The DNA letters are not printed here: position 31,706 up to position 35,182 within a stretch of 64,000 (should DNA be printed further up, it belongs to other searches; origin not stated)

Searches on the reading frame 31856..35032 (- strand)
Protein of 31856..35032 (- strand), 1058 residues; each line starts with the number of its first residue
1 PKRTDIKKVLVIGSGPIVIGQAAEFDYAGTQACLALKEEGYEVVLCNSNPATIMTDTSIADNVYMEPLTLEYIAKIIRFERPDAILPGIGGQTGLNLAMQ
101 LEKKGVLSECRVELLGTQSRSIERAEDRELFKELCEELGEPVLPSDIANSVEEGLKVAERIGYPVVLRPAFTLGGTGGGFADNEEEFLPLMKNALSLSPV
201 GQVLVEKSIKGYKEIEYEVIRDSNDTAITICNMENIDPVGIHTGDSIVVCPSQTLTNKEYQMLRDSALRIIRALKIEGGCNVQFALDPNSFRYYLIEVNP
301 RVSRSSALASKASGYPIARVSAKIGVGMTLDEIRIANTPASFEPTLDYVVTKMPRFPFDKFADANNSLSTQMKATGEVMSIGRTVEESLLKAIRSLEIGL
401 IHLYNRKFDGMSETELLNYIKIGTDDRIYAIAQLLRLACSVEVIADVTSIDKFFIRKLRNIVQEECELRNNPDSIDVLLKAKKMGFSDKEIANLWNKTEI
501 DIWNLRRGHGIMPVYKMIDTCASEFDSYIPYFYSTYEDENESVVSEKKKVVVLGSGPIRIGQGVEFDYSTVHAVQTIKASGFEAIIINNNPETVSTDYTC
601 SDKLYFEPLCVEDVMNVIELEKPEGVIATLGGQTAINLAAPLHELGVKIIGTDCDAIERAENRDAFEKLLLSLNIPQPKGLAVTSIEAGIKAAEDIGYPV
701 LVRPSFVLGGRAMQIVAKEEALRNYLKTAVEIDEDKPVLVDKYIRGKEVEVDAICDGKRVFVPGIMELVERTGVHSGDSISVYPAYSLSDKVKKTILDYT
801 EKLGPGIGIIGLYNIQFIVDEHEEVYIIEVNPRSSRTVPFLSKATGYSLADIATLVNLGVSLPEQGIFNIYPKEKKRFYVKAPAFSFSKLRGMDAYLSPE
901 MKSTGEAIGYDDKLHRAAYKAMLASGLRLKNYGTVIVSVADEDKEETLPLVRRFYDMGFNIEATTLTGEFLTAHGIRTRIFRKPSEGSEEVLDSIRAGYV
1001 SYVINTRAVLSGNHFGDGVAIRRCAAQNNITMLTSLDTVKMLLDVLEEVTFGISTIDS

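Call 84: search_protein_families(library=pfam, proteins=[window:31856-35032:-], max_evalue=0.0001)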
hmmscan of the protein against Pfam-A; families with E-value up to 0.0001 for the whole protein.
window:31856-35032:- (1058 aa): 11 families
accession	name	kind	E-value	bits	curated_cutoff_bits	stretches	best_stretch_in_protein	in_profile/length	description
PF02786.22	CPSase_L_D2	-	3.6e-115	383.2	19.8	2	127-332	1-210/211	Carbamoyl-phosphate synthase L chain, ATP binding domain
PF25596.1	CPSase_L_D1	-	1.8e-97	321.8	27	2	6-123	2-117/118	Carbamoyl phosphate synthase preATP-grasp domain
PF02787.25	CPSase_L_D3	-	1.7e-23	82.8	26.6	1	420-495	3-80/80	Carbamoyl-phosphate synthetase large chain, oligomerisation domain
PF07478.18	Dala_Dala_lig_C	-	1e-20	74.6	24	2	691-832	30-174/204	D-ala D-ala ligase C-terminus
PF02142.27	MGS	-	3e-15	56.6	24.1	1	947-1034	2-94/94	MGS-like domain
PF02222.28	ATP-grasp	-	1.7e-14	54.3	27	1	670-834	3-163/179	ATP-grasp domain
PF02655.19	ATP-grasp_3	-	2.9e-14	53.9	23.2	1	690-833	24-156/160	ATP-grasp domain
PF15632.11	ATPgrasp_Ter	-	1.4e-12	48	29.1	1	736-859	3-110/131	ATP-grasp in the biosynthetic pathway with Ter operon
PF01071.24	GARS_A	-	1.6e-06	28.5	27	0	668-761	8-106/194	Phosphoribosylglycinamide synthetase, ATP-grasp (A) domain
PF13535.11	ATP-grasp_4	-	4.7e-06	26.7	27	0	725-834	45-152/160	ATP-grasp domain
PF13549.11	ATP-grasp_5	-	1e-05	25.5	27.6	0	132-168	16-52/221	ATP-grasp domain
